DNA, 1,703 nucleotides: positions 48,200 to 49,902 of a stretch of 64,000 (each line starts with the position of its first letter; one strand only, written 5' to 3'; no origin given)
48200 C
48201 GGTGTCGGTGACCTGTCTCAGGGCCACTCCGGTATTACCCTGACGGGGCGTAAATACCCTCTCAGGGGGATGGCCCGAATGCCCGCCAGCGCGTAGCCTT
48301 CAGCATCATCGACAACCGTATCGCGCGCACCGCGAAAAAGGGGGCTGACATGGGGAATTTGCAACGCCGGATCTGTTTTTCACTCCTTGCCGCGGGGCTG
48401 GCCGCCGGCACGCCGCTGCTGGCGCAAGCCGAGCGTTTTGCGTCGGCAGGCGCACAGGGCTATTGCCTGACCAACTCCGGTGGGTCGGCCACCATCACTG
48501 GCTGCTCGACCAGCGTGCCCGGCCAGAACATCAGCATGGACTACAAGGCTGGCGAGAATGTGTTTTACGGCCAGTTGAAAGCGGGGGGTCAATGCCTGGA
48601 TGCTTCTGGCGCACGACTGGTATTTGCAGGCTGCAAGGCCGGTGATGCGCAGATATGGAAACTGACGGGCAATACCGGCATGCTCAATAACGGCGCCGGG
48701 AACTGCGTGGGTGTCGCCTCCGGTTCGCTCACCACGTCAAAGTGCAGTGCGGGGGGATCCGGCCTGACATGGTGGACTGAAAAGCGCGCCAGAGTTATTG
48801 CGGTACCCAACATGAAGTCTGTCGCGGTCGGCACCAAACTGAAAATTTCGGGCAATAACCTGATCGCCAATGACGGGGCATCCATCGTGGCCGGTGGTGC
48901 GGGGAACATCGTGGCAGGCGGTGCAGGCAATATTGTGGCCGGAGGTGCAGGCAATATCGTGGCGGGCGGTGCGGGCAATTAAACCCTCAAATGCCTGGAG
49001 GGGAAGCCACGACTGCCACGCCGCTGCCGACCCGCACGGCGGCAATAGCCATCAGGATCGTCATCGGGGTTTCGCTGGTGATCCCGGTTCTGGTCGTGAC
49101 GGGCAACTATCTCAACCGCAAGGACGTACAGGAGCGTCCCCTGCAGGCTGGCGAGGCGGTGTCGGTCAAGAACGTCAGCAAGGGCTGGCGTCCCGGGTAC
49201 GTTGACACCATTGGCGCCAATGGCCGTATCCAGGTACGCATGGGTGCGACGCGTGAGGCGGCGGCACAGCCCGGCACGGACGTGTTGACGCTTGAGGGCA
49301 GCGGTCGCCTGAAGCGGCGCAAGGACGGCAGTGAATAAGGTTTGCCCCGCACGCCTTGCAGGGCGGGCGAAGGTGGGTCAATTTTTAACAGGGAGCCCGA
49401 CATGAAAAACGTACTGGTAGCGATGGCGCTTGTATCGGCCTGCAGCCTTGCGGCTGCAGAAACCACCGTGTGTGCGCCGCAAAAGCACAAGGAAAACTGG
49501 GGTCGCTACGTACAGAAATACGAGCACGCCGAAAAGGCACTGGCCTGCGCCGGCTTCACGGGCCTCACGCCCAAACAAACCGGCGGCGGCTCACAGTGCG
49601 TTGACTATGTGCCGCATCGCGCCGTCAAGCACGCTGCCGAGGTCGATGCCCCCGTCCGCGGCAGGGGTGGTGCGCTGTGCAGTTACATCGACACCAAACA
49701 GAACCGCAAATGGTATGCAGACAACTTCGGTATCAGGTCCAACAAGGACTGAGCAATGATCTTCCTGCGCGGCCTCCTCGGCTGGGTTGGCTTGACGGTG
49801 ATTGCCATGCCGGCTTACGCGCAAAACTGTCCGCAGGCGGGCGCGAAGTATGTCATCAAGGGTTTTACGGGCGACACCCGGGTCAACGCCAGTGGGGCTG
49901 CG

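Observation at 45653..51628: Compact six-gene operon of uncharacterised exported and membrane proteins behind a 7TMR-DISM two-component system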

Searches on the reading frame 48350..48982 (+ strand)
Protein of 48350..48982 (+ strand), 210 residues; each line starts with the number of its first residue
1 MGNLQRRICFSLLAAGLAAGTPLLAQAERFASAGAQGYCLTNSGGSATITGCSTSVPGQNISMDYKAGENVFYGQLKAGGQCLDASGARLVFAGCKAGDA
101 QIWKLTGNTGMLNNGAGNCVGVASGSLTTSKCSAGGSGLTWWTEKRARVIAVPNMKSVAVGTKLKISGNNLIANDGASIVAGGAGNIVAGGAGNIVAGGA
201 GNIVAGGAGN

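Call 3: search_protein_families(library=pfam, proteins=[window:48350-48982:+], max_evalue=1)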
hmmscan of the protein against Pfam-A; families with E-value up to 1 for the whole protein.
window:48350-48982:+ (210 aa): 3 families
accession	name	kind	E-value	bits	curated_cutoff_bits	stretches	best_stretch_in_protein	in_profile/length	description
PF00652.28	Ricin_B_lectin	-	8.3e-15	55.5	29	2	33-141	8-126/126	Ricin-type beta-trefoil lectin domain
PF24562.1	CysR_MRC2_N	-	0.00058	20.1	27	1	71-130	4-63/133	MRC2-like, N-terminal cysteine-rich domain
PF14200.12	RicinB_lectin_2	-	0.34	12.1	25.6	0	77-126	20-79/89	Ricin-type beta-trefoil lectin domain-like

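Call 4: search_protein_families(library=ncbifam, proteins=[window:48350-48982:+], max_evalue=1)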
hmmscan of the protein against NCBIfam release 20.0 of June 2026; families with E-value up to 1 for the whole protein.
window:48350-48982:+ (210 aa): 0 families

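Call 38: search_protein_families(library=padloc, proteins=[window:48350-48982:+], max_evalue=0.1)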
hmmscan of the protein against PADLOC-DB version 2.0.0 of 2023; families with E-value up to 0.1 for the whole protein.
window:48350-48982:+ (210 aa): 0 families

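Call 39: search_protein_families(library=phrogs, proteins=[window:48350-48982:+], max_evalue=0.1)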
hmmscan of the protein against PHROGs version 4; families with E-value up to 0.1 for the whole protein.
window:48350-48982:+ (210 aa): 0 families

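Call 43: find_homologous_proteins(query=window:48350-48982:+, max_evalue=0.001)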
Query window:48350-48982:+ (210 aa): 107 proteins with E <= 0.001 among 8000 candidates.
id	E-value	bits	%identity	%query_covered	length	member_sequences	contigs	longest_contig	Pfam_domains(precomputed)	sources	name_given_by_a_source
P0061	2.0e-125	435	100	100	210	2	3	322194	PF00652.29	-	-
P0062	1.3e-111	389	89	100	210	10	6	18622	PF00652.29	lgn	-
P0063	7.0e-101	354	83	100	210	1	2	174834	PF00652.29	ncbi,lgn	-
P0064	5.2e-89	316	75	98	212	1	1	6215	PF00652.29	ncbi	-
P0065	1.2e-79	285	68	100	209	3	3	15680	PF00652.29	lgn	-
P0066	2.0e-74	268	66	90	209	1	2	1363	PF00652.29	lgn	-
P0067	2.9e-74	267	64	99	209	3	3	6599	PF00652.29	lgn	-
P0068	5.6e-73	263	67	90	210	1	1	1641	PF00652.29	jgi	jgi:Ricin-type beta-trefoil lectin domain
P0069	5.9e-73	263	65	100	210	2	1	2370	PF00652.29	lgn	-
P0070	3.5e-70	254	64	98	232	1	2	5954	PF00652.29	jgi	jgi:hypothetical protein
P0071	4.0e-70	254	64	97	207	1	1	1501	PF00652.29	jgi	jgi:hypothetical protein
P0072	4.3e-70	254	63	94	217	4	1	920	PF24562.2,PF00652.29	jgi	jgi:hypothetical protein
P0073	5.2e-68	247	62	100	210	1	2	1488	PF00652.29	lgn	-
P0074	1.7e-67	245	65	97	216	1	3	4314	PF00652.29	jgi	jgi:hypothetical protein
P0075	2.5e-67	245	62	96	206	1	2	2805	PF00652.29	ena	-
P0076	6.6e-67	243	60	99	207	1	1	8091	PF00652.29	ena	-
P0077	7.3e-67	243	60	100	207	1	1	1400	PF00652.29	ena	-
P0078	2.6e-66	241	61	100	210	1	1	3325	PF00652.29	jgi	jgi:hypothetical protein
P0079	8.8e-64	233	53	78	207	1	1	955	PF00652.29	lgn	-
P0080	5.9e-63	231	59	99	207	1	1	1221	PF00652.29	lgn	-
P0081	8.6e-63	230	61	88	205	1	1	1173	PF00652.29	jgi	jgi:phosphate-selective porin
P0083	2.9e-60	222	60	98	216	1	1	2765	PF00652.29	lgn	-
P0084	9.3e-60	220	60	98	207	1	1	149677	PF00652.29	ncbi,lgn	ncbi:MAG: ricin-type beta-trefoil lectin domain protein [Polaromonas sp.]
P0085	6.0e-59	217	56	100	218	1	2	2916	PF14200.13,PF00652.29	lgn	-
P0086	5.4e-53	198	65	77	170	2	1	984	PF00652.29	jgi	jgi:hypothetical protein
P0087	2.1e-51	193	56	87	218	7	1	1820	PF14200.13,PF00652.29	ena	-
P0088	4.2e-51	192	55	90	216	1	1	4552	PF00652.29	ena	-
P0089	8.1e-51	191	54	87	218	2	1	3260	PF14200.13,PF00652.29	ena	-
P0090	1.1e-48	184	52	98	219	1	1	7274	PF14200.13,PF00652.29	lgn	-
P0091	3.3e-48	182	55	87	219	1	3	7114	PF14200.13,PF00652.29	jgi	jgi:hypothetical protein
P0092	3.3e-47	179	54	94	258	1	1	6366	PF14200.13,PF00652.29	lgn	-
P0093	1.8e-45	173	52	96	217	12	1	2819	PF14200.13,PF00652.29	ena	-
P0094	7.4e-38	149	49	95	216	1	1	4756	PF00652.29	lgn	-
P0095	3.9e-35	140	49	89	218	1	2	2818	PF00652.29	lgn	-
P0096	1.0e-33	135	47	87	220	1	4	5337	PF14200.13,PF00652.29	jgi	jgi:hypothetical protein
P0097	1.1e-33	135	48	88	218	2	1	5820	PF00652.29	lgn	-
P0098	1.4e-33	135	50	83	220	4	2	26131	PF00652.29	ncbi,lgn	-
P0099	2.8e-33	134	47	82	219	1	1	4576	PF00652.29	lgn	-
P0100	3.1e-33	133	40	81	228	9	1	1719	PF00652.29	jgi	-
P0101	2.1e-32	131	47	83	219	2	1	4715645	PF00652.29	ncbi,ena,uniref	ncbi:hypothetical protein [Ferrovibrio sp.]|uniref:hypothetical protein n=1 Tax=Ferrovibrio sp. TaxI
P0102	8.2e-32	129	47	95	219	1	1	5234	PF00652.29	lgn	-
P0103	1.0e-31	129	47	89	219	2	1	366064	PF00652.29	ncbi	-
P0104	2.2e-31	127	49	83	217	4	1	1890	PF00652.29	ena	-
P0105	3.3e-31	127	45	88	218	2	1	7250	PF00652.29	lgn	-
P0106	2.6e-30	124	44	89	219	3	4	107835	PF00652.29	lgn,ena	-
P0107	2.7e-30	124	45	83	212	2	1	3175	PF00652.29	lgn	-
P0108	1.3e-29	122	41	97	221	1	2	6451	PF00652.29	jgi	-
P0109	4.0e-29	120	46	89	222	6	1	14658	PF00652.29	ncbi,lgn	-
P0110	1.4e-28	118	44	93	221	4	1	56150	PF00652.29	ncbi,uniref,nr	ncbi:hypothetical protein [Ferrovibrio sp.]|uniref:hypothetical protein n=1 Tax=Ferrovibrio sp. TaxI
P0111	7.2e-15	74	41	66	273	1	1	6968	PF14200.13,PF00652.29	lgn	-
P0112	3.3e-13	68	41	66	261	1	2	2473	PF14200.13,PF00652.29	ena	-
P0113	5.8e-13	67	41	66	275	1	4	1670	PF14200.13,PF00652.29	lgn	-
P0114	1.6e-12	66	37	95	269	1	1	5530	PF14200.13,PF00652.29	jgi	jgi:Ricin-type beta-trefoil lectin domain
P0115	1.7e-12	66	35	63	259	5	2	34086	PF14200.13,PF00652.29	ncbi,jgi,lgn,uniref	ncbi:ricin-type beta-trefoil lectin domain protein [Brevundimonas sp.]|jgi:hypothetical protein|unir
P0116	1.7e-11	63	40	66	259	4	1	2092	PF14200.13,PF00652.29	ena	-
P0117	3.3e-11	62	40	66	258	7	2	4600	PF14200.13,PF00652.29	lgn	-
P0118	4.9e-11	61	33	72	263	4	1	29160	PF14200.13,PF00652.29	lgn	-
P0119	5.9e-11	61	46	66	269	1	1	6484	PF14200.13,PF00652.29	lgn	-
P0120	7.8e-11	60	36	91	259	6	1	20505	PF14200.13,PF00652.29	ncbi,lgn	-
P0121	1.7e-10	59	44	66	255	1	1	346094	PF14200.13,PF00652.29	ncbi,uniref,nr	ncbi:RICIN domain-containing protein [Sphingomonas sp.]|uniref:RICIN domain-containing protein n=1 T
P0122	2.4e-10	59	43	66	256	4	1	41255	PF14200.13,PF00652.29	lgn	-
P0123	4.8e-10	58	36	98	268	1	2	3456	PF14200.13,PF00652.29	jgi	jgi:Ricin-type beta-trefoil lectin domain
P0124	6.2e-10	57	35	83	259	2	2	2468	PF14200.13,PF00652.29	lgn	-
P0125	9.3e-10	57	38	73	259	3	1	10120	PF14200.13,PF00652.29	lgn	-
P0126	1.3e-9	56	31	60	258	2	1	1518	PF14200.13,PF00652.29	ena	-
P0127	1.3e-9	56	38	73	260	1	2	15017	PF14200.13,PF00652.29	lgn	-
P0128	1.4e-9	56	31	96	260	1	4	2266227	PF14200.13,PF00652.29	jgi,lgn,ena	-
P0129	2.2e-9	56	71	17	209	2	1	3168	-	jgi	jgi:hypothetical protein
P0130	5.9e-9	54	45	66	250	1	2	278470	PF14200.13,PF24562.2,PF00652.29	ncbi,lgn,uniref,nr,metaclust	ncbi:RICIN domain-containing protein [Sphingomonas soli]|uniref:RICIN domain-containing protein n=1 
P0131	6.1e-9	54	32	90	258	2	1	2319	PF14200.13,PF00652.29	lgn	-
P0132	8.7e-9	54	32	85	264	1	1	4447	PF14200.13,PF00652.29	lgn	-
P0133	1.8e-8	53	38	65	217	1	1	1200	PF14200.13,PF00652.29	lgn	-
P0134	3.5e-8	52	33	93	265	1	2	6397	PF14200.13,PF00652.29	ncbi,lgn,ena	-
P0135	4.0e-8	51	33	83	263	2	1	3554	PF14200.13,PF00652.29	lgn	-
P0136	4.0e-8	51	33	85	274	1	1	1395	PF14200.13,PF00652.29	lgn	-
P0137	1.3e-7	50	33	92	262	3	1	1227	PF14200.13,PF00652.29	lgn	-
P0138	1.4e-7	50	33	70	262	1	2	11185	PF14200.13,PF00652.29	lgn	-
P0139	1.6e-7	49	32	96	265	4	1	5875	PF14200.13,PF00652.29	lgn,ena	-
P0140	2.5e-7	49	55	21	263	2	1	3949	PF14200.13,PF00652.29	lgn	-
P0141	5.0e-7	48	34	92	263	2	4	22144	PF14200.13,PF00652.29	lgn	-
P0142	6.6e-7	47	86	15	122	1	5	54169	-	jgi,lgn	jgi:hypothetical protein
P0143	7.3e-7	47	36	88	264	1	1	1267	PF14200.13,PF00652.29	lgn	-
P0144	1.5e-6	46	32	94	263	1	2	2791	PF14200.13,PF00652.29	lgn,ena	-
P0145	1.5e-6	46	39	66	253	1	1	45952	PF14200.13,PF00652.29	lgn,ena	-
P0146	2.3e-6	46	68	20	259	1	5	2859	PF14200.13,PF00652.29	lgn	-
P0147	4.1e-6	45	30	88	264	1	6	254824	PF14200.13,PF00652.29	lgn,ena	-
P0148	4.4e-6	45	30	86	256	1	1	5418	PF14200.13,PF00652.29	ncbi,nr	ncbi:MAG: ricin-type beta-trefoil lectin domain protein, partial [Porphyrobacter sp.]|nr:ricin-type 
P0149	4.7e-6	45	34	91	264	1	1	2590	PF14200.13,PF00652.29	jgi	jgi:hypothetical protein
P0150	4.7e-6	45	28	60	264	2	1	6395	PF14200.13,PF00652.29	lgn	-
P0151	7.1e-6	44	35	66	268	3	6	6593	PF14200.13,PF00652.29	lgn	-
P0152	9.0e-6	44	94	15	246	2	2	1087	-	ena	-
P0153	1.1e-5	43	31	92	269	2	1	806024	PF14200.13,PF00652.29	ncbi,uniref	ncbi:ricin-type beta-trefoil lectin domain protein [Brevundimonas sp. VNH65]|uniref:ricin-type beta-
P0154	1.4e-5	43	29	85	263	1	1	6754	PF14200.13,PF00652.29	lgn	-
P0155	1.6e-5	43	40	66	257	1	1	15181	PF14200.13,PF00652.29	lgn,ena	-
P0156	2.6e-5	42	28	77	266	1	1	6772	PF14200.13,PF00652.29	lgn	-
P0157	5.7e-5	41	30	86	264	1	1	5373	PF14200.13,PF00652.29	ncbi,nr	ncbi:MAG: hypothetical protein EAY70_04030 [Sphingomonadales bacterium]|nr:MAG: hypothetical protein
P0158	1.0e-4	40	30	90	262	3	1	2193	PF14200.13,PF00652.29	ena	-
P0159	1.5e-4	40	27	89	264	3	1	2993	PF14200.13,PF00652.29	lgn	-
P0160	1.7e-4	40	32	89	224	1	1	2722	PF14200.13,PF00652.29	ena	-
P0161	1.7e-4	40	83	20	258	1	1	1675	PF14200.13,PF00652.29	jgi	jgi:hypothetical protein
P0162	1.8e-4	40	32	93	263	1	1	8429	PF14200.13,PF00652.29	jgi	jgi:Ricin-type beta-trefoil lectin domain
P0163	2.1e-4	39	37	73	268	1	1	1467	PF14200.13,PF00652.29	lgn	-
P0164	2.4e-4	39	33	63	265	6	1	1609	PF14200.13,PF00652.29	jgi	jgi:hypothetical protein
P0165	2.5e-4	39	53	26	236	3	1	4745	-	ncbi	-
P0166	4.4e-4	38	31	64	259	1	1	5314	PF14200.13,PF24562.2,PF00652.29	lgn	-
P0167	4.9e-4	38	37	61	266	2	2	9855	PF14200.13,PF00652.29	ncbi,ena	ncbi:MAG: RICIN domain-containing protein [Pseudomonadota bacterium]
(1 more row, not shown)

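Call 46: find_encoding_contigs(protein=P0101, flank=7000, max_places=2)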
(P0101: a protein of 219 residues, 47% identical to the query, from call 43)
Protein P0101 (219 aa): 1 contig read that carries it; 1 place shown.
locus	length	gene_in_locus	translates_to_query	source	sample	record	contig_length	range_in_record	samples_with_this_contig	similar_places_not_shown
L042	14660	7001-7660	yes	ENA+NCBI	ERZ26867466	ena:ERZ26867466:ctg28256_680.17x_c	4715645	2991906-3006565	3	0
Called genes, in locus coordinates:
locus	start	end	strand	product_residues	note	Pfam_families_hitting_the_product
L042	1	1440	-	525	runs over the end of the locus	PF00005:ABC_tran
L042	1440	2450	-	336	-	PF02608:Bmp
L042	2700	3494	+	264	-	PF00857:Isochorismatase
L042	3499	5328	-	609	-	PF07695:7TMR-DISM_7TM, PF02518:HATPase_c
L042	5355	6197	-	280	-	PF00561:Abhydrolase_1 (weak), PF12146:Hydrolase_4 (weak)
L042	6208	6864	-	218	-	PF00072:Response_reg, PF00196:GerE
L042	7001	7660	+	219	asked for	PF00652:Ricin_B_lectin (weak)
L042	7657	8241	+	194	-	-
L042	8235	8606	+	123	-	PF05154:TM2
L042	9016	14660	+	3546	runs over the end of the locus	PF17963:Big_9 (faint), PF14252:DUF4347, PF14864:Alkyl_sulf_C (faint), PF16184:Cadherin_3, PF17803:Cadherin_4 (weak), PF16184:Cadherin_3, PF17803:Cadherin_4 (weak)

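Call 47: find_encoding_contigs(protein=P0121, flank=7000, max_places=2)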
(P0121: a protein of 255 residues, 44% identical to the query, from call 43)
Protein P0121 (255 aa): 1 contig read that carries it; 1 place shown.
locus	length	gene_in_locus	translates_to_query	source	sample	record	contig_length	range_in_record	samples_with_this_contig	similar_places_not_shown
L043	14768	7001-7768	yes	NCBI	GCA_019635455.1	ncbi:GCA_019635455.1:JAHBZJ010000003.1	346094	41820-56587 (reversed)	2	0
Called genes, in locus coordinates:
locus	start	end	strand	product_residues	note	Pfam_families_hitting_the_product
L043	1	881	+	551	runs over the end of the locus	PF05569:Peptidase_M56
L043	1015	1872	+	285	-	PF00753:Lactamase_B, PF17778:WHD_BLACT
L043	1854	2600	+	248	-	PF14014:DUF4230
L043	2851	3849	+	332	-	PF02445:NadA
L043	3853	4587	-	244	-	PF00072:Response_reg, PF04397:LytTR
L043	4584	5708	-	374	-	PF06580:His_kinase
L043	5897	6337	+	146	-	PF12158:DUF3592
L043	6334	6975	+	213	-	-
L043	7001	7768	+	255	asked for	PF00652:Ricin_B_lectin, PF14200:RicinB_lectin_2 (weak)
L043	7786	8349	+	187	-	-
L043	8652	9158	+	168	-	-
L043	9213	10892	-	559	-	PF13476:AAA_23 (faint), PF00005:ABC_tran, PF02463:SMC_N (faint), PF13555:AAA_29 (faint), PF01926:MMR_HSR1 (faint), PF13238:AAA_18 (faint), PF12848:ABC_tran_Xtn, PF00005:ABC_tran, +1 more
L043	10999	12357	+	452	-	PF04389:Peptidase_M28, PF01546:Peptidase_M20 (weak)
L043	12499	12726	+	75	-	-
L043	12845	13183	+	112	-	-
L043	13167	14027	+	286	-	-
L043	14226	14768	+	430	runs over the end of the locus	PF07690:MFS_1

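Call 48: find_encoding_contigs(protein=P0153, flank=7000, max_places=2)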
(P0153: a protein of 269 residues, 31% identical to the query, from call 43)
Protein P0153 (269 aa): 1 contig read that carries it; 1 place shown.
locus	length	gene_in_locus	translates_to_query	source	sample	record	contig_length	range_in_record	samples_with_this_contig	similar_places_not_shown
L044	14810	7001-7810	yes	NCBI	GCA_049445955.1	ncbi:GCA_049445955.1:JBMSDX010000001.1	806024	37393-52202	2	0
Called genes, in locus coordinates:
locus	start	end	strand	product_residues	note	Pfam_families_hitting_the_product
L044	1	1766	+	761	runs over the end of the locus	PF22244:GCE_fung, PF09492:Pec_lyase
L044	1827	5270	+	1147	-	PF07715:Plug, PF00593:TonB_dep_Rec_b-barrel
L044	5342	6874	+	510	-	PF01095:Pectinesterase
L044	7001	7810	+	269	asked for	PF14200:RicinB_lectin_2 (faint), PF00652:Ricin_B_lectin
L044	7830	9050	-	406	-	PF03054:tRNA_Me_trans, PF20259:tRNA_Me_trans_M, PF20258:tRNA_Me_trans_C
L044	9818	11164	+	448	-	PF13356:Arm-DNA-bind_3, PF22022:Phage_int_M, PF00589:Phage_integrase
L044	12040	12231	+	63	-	PF12728:HTH_17 (weak)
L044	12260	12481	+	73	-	-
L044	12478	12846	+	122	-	-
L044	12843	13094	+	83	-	PF02229:PC4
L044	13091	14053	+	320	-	PF07120:DUF1376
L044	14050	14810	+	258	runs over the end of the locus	-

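Call 84: search_protein_families(library=pfam, proteins=[P0142, P0129, P0152, P0165, L043:7786-8349:+, L043:8652-9158:+], max_evalue=0.1)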
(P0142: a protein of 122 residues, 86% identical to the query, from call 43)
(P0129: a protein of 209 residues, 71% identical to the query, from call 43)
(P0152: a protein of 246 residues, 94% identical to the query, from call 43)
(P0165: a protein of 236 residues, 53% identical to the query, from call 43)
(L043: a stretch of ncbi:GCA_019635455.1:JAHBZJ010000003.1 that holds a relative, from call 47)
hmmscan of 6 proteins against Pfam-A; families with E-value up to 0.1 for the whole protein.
P0142 (122 aa): 0 families

P0129 (209 aa): 0 families

P0152 (246 aa): 3 families
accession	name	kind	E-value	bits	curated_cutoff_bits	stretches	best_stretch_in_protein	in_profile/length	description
PF13946.11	DUF4214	-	8.3e-06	26.2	23.2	1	113-145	15-47/72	Domain of unknown function (DUF4214)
PF07587.16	PSD1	-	0.018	14.9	28.5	0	103-141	208-239/244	Protein of unknown function (DUF1553)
PF00804.31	Syntaxin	-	0.02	15.2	26.7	1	92-146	94-148/157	Syntaxin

P0165 (236 aa): 5 families
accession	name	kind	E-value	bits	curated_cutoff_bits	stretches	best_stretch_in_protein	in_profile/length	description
PF16657.11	Malt_amylase_C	-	0.0038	17.7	27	0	91-119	29-57/75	Maltogenic Amylase, C-terminal domain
PF00970.30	FAD_binding_6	-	0.01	16.6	21.1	0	96-115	61-80/99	Oxidoreductase FAD-binding domain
PF02831.20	gpW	-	0.013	15.8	22.5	0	109-131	35-57/66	gpW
PF06662.19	C5-epim_C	-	0.013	15.5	23.3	0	86-114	114-142/188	D-glucuronyl C5-epimerase C-terminus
PF18788.6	DarA_N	-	0.08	13.2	27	0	112-167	9-62/122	Defence against restriction A N-terminal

L043:7786-8349:+ (187 aa): 0 families

L043:8652-9158:+ (168 aa): 1 family
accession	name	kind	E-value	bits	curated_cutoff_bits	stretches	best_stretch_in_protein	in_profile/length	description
PF17963.7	Big_9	-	0.083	14.2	23.6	0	83-121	16-55/89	Bacterial Ig domain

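Call 89: search_dna_similar(query=window:48350-48979:+, collection=plasmids, mode=protein, max_evalue=0.00001, max_rows=15)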
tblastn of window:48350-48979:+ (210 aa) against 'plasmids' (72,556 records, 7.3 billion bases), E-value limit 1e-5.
No match.

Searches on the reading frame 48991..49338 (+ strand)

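Call 3: search_protein_families(library=pfam, proteins=[window:48991-49338:+], max_evalue=1)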
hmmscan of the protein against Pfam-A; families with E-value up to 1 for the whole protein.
window:48991-49338:+ (115 aa): 0 families

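Call 4: search_protein_families(library=ncbifam, proteins=[window:48991-49338:+], max_evalue=1)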
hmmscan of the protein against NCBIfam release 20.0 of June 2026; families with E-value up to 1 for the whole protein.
window:48991-49338:+ (115 aa): 0 families

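Call 38: search_protein_families(library=padloc, proteins=[window:48991-49338:+], max_evalue=0.1)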
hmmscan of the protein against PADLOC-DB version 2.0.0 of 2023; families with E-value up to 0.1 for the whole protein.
window:48991-49338:+ (115 aa): 0 families

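Call 39: search_protein_families(library=phrogs, proteins=[window:48991-49338:+], max_evalue=0.1)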
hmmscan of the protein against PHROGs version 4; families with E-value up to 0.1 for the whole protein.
window:48991-49338:+ (115 aa): 1 family
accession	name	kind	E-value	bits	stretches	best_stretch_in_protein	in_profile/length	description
phrog_24434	-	unknown function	0.021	16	1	16-38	20-42/65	-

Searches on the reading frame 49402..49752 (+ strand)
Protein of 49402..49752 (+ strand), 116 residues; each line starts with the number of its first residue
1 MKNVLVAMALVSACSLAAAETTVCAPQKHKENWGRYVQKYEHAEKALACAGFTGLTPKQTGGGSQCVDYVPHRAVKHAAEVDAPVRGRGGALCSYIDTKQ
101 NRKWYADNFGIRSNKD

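Call 3: search_protein_families(library=pfam, proteins=[window:49402-49752:+], max_evalue=1)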
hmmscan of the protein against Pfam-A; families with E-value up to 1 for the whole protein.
window:49402-49752:+ (116 aa): 1 family
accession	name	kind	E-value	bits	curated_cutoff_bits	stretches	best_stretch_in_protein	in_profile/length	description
PF23261.1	zf-CCCH_11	-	0.13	12.7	27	0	71-98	11-38/42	UNK-like, CCCH zinc finger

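Call 4: search_protein_families(library=ncbifam, proteins=[window:49402-49752:+], max_evalue=1)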
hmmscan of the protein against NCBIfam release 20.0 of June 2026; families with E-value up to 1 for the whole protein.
window:49402-49752:+ (116 aa): 0 families

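Call 38: search_protein_families(library=padloc, proteins=[window:49402-49752:+], max_evalue=0.1)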
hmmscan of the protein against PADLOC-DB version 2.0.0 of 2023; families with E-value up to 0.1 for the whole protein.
window:49402-49752:+ (116 aa): 0 families

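Call 39: search_protein_families(library=phrogs, proteins=[window:49402-49752:+], max_evalue=0.1)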
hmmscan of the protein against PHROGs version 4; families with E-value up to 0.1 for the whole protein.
window:49402-49752:+ (116 aa): 0 families

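Call 67: search_solved_structures(query=A4, max_evalue=10)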
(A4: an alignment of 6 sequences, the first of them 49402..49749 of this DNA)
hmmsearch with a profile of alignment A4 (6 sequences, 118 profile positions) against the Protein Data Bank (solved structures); distinct sequences matched with E-value up to 10: 3.
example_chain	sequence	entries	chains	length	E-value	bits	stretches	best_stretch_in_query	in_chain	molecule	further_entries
4p12_A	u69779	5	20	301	0.14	15.6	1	53-104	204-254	Major capsid protein | P domain of VPI | P domain of VP1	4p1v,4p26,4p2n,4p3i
4p25_A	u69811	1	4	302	0.14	15.6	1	53-104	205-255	Major capsid protein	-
6ou9_B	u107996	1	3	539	0.32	14.5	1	53-104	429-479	Major capsid protein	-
